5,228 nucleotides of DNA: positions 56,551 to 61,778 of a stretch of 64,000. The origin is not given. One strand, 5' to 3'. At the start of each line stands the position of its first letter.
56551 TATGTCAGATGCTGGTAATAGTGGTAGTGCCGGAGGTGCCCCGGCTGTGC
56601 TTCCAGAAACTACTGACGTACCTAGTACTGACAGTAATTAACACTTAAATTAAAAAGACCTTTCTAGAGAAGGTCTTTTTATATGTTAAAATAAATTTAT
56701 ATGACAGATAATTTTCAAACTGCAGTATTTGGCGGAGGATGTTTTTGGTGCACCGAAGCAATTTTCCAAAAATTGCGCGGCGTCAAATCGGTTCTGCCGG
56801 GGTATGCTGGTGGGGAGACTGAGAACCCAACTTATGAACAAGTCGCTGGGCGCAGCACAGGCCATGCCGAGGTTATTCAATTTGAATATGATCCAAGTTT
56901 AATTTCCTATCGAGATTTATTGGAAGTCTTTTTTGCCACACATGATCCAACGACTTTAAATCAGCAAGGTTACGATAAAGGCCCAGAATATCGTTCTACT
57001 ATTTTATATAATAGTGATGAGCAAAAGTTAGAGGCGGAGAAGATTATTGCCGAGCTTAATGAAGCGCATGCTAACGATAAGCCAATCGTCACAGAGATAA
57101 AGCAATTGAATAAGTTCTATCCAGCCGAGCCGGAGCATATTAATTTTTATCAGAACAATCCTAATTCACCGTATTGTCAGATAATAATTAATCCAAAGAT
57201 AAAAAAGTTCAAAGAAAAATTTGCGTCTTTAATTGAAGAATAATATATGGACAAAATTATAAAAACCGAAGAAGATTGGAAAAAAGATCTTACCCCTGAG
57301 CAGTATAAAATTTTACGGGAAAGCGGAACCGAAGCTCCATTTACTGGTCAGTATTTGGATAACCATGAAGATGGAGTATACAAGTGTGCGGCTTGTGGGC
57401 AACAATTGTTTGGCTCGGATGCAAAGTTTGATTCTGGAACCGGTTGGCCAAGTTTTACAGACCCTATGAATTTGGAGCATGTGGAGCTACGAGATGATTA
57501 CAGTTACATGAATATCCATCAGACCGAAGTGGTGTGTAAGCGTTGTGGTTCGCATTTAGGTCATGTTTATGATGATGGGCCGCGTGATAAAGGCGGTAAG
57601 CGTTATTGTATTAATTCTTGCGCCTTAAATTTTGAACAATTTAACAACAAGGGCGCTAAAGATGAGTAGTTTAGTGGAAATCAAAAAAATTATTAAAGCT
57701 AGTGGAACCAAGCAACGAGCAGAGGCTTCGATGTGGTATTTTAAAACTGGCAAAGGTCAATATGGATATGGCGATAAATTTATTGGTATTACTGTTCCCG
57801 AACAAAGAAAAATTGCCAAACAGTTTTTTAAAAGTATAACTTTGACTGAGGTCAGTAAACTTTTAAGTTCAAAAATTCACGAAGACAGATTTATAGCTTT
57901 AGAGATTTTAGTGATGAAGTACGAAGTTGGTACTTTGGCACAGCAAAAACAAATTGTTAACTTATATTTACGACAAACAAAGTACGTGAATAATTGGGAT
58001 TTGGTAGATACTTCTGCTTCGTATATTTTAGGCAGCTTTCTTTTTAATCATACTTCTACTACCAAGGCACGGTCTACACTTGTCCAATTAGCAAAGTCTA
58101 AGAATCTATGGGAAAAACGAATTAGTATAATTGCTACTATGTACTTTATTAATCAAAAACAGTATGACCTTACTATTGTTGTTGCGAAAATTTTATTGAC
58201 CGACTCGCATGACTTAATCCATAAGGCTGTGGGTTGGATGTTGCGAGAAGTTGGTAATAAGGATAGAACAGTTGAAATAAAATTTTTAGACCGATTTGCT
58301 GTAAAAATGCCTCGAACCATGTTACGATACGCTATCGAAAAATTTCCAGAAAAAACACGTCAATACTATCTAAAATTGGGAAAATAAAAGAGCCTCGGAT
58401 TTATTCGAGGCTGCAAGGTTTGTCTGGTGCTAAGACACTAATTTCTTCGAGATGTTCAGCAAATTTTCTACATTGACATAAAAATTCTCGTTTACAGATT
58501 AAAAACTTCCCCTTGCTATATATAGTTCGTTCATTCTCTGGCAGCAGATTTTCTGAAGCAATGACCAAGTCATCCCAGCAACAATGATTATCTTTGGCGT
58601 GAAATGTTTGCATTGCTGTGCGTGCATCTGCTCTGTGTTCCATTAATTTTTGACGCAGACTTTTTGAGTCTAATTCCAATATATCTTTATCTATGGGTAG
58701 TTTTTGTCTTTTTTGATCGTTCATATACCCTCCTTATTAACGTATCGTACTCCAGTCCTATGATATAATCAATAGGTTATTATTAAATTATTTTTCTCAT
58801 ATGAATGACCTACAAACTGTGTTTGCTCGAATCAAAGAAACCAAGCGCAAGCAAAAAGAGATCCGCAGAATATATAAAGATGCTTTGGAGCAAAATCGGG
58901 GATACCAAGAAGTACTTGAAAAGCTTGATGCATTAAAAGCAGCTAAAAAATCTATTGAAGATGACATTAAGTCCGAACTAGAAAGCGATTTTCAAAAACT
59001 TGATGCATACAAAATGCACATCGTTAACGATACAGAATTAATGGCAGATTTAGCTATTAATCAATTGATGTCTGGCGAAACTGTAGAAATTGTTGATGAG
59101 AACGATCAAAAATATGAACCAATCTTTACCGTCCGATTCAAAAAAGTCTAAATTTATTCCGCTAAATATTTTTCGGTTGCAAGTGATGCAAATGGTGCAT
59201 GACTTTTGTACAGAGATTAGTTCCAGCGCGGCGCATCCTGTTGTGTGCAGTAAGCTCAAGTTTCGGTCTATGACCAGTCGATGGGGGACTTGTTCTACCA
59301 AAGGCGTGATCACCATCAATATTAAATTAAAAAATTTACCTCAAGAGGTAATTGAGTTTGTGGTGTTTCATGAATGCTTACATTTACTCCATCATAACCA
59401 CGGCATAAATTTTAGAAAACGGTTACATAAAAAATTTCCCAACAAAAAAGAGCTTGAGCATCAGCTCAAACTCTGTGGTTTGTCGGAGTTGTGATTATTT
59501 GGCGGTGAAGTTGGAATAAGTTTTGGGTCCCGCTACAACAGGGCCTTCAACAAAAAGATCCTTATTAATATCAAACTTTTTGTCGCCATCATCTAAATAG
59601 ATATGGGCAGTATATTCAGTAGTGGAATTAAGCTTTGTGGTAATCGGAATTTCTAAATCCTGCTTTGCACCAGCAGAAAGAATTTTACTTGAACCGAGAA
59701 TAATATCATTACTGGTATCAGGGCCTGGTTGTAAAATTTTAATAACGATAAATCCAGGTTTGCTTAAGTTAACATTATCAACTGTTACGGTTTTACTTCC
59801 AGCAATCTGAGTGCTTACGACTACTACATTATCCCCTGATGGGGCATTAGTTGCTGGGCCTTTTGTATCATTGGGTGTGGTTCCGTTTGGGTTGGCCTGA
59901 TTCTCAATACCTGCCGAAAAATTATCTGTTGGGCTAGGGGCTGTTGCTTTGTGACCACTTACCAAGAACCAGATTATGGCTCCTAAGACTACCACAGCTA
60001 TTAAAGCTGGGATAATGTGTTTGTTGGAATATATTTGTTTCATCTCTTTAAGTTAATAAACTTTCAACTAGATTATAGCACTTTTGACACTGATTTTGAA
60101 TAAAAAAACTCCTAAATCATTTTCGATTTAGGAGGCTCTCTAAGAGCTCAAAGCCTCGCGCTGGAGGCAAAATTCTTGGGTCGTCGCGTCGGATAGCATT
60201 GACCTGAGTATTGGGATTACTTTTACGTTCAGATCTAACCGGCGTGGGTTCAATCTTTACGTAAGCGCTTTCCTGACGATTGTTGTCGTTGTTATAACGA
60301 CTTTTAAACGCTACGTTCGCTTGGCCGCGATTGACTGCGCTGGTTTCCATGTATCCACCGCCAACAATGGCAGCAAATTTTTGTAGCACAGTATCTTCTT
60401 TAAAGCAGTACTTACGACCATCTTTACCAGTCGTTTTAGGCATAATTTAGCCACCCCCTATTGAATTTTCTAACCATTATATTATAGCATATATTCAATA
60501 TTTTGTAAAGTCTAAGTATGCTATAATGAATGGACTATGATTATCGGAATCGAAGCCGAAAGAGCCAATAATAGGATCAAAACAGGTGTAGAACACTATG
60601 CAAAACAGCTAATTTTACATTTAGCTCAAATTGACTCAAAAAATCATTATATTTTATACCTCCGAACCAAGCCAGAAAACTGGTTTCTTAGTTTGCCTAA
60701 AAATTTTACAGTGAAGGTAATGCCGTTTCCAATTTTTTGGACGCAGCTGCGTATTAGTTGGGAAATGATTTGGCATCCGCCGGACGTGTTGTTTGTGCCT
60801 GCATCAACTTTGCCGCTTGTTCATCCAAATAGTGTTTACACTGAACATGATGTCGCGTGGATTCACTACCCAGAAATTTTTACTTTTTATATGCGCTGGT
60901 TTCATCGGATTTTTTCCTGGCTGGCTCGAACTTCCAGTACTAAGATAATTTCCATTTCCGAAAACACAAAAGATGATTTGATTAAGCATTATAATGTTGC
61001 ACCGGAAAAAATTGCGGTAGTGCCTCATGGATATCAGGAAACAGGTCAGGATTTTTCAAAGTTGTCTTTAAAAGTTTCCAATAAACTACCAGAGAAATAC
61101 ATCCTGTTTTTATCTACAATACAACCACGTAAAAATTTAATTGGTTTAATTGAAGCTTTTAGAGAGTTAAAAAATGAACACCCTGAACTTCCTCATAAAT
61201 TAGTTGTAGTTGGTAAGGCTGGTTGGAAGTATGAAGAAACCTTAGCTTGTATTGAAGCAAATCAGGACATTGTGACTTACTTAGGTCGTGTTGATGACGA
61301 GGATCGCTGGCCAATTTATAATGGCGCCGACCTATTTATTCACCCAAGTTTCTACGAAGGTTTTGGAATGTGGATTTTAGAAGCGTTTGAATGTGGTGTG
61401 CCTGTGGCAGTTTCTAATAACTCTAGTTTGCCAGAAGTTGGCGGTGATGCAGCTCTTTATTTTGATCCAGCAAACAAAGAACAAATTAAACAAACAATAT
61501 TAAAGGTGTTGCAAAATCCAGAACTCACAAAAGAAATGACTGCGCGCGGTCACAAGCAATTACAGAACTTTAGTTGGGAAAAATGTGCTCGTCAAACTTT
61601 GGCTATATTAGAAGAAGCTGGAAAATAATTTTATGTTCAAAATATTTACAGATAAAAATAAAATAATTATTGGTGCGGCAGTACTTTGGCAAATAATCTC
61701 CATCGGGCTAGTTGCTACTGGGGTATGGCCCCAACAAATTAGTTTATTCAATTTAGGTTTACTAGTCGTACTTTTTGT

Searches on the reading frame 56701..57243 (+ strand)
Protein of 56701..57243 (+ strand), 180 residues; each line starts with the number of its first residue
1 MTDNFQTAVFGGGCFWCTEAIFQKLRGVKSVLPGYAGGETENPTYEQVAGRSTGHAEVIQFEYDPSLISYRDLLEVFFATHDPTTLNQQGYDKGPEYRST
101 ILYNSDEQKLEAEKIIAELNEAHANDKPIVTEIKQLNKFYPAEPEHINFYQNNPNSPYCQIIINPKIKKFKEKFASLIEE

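Call 7: search_protein_families(library=pfam, proteins=[window:56701-57243:+], max_evalue=0.001)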
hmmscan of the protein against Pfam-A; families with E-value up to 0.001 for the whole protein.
window:56701-57243:+ (180 aa): 1 family
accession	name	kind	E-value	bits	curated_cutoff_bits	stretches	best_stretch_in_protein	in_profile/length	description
PF01625.27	PMSR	-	6.9e-61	205.4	23.7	1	7-160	1-153/153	Peptide methionine sulfoxide reductase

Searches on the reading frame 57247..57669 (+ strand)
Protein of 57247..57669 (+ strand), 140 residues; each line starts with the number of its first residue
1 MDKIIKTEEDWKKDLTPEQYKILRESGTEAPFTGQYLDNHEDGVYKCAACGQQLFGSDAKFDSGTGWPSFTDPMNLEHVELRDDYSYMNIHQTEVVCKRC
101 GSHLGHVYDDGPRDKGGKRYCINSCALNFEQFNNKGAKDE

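Call 7: search_protein_families(library=pfam, proteins=[window:57247-57669:+], max_evalue=0.001)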
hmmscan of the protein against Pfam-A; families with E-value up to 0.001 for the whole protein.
window:57247-57669:+ (140 aa): 2 families
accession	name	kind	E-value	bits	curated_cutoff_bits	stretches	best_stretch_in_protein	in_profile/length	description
PF01641.26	SelR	-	1.4e-49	167.3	24.9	1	15-130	1-115/116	SelR domain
PF24046.1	At4g08330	-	3.5e-06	27.5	27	1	83-115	67-99/129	At4g08330 beta-tent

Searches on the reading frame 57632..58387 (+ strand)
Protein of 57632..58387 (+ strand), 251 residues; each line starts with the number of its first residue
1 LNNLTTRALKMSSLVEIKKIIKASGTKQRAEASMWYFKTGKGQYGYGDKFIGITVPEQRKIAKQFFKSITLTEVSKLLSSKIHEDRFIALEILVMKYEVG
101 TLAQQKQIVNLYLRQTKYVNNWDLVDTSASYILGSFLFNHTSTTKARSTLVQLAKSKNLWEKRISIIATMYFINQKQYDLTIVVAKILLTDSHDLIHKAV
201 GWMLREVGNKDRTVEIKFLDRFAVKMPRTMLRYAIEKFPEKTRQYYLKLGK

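Call 10: search_protein_families(library=pfam, proteins=[window:57632-58387:+], max_evalue=0.001)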
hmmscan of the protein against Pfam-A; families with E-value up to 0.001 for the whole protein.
window:57632-58387:+ (251 aa): 1 family
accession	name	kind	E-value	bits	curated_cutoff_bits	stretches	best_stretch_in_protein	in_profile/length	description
PF08713.17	DNA_alkylation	-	3.2e-58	197.3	21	1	20-238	4-213/213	DNA alkylation repair enzyme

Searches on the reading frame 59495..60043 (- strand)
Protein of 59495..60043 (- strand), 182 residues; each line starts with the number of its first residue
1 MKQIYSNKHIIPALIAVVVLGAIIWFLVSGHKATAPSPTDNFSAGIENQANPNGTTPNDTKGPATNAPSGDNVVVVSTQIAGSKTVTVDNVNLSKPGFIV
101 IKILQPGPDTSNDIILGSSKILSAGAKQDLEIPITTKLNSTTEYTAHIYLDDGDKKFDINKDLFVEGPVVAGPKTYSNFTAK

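Call 10: search_protein_families(library=pfam, proteins=[window:59495-60043:-], max_evalue=0.001)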
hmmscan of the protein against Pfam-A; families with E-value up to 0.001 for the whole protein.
window:59495-60043:- (182 aa): 1 family
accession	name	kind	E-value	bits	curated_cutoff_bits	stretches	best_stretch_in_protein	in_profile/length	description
PF23951.1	DUF7282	-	9.5e-15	55.2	27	1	74-171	3-100/112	Domain of unknown function (DUF7282)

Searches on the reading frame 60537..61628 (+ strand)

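Call 10: search_protein_families(library=pfam, proteins=[window:60537-61628:+], max_evalue=0.001)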
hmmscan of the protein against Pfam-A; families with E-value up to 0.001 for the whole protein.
window:60537-61628:+ (363 aa): 5 families
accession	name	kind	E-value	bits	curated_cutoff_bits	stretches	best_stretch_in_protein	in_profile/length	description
PF00534.26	Glycos_transf_1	-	1.6e-32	112.8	26.4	1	183-340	12-171/172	Glycosyl transferases group 1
PF13692.12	Glyco_trans_1_4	-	2.7e-24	86.5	27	1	187-327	2-142/142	Glycosyl transferases group 1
PF13439.12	Glyco_transf_4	-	9.5e-12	45.7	28.5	1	17-165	3-165/170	Glycosyltransferase Family 4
PF20706.3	GT4-conflict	-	1.1e-11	44.8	26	1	199-353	212-384/385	Family 4 Glycosyltransferase in conflict systems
PF13524.12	Glyco_trans_1_2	-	5.8e-08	33.2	25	1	208-355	6-143/144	Glycosyl transferase-like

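Call 89: search_protein_families(library=ncbifam, proteins=[window:60537-61628:+], max_evalue=0.0001)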
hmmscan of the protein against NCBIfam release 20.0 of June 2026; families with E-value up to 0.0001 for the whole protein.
window:60537-61628:+ (363 aa): 31 families (the best 25 are shown)
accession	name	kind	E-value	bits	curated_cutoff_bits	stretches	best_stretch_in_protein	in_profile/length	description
TIGR04047.1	MSMEG_0565_glyc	hypoth_equivalog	9.8e-26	90.7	259.85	1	133-357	138-370/373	MSMEG_0565 family glycosyltransferase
TIGR04157.1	glyco_rSAM_CFB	subfamily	4.1e-23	82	400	1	134-349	170-397/406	TIGR04157 family glycosyltransferase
TIGR02149.1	glgA_Coryne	subfamily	1.8e-21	76.8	302.4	1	127-359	135-388/391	glycogen synthase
NF038295.1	EPS_HpsP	equivalog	3e-21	75.9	550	1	148-359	168-385/388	hormogonium polysaccharide biosynthesis glycosyltransferase HpsP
TIGR03449.1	mycothiol_MshA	equivalog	3.7e-19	68.9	462.5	1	135-361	166-403/406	D-inositol-3-phosphate glycosyltransferase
TIGR03999.1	thiol_BshA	equivalog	1.3e-18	67.1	273.7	1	132-357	143-369/375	N-acetyl-alpha-D-glucosaminyl L-malate synthase BshA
NF041010.1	glycosy_Agl16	equivalog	7.9e-18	64.4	575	1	131-360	131-350/352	glycosylation protein Agl16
NF038229.1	Glyco4_Geo_Pelo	equivalog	1.5e-16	60.3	400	1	131-360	107-335/338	GPMC system family 4 glycosyltransferase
NF012028.0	PRK15484.1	subfamily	8.3e-15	54.7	618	1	131-353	137-370/380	lipopolysaccharide N-acetylglucosaminyltransferase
NF046085.1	XrtY_assoc_Gly1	equivalog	9.6e-15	54.3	400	1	135-351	162-374/387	XrtY-associated glycosyltransferase XYAG1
TIGR03088.1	stp2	hypoth_equivalog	1.1e-13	51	409.05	1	124-359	127-371/374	TIGR03088 family PEP-CTERM/XrtA system glycosyltransferase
NF041876.1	EPS_EpsE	equivalog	5.2e-12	45.7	400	1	191-352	219-387/389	exopolysaccharide biosynthesis GT4 family glycosyltransferase EpsE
NF038298.1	EPS_HpsO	equivalog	6.3e-12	45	575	1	272-358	297-384/388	hormogonium polysaccharide biosynthesis glycosyltransferase HpsO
NF047684.1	TeichurnBiosyTuaC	equivalog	9.8e-12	44.5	550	1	114-352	146-380/391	teichuronic acid biosynthesis protein TuaC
NF050063.1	ProtGlycPglJ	equivalog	5.3e-11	42.3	500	1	134-356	145-361/363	N-acetylgalactosamine-N,N'-diacetylbacillosaminyl-diphospho-undecaprenol 4-alpha-N-acetylgalactosaminyltransferase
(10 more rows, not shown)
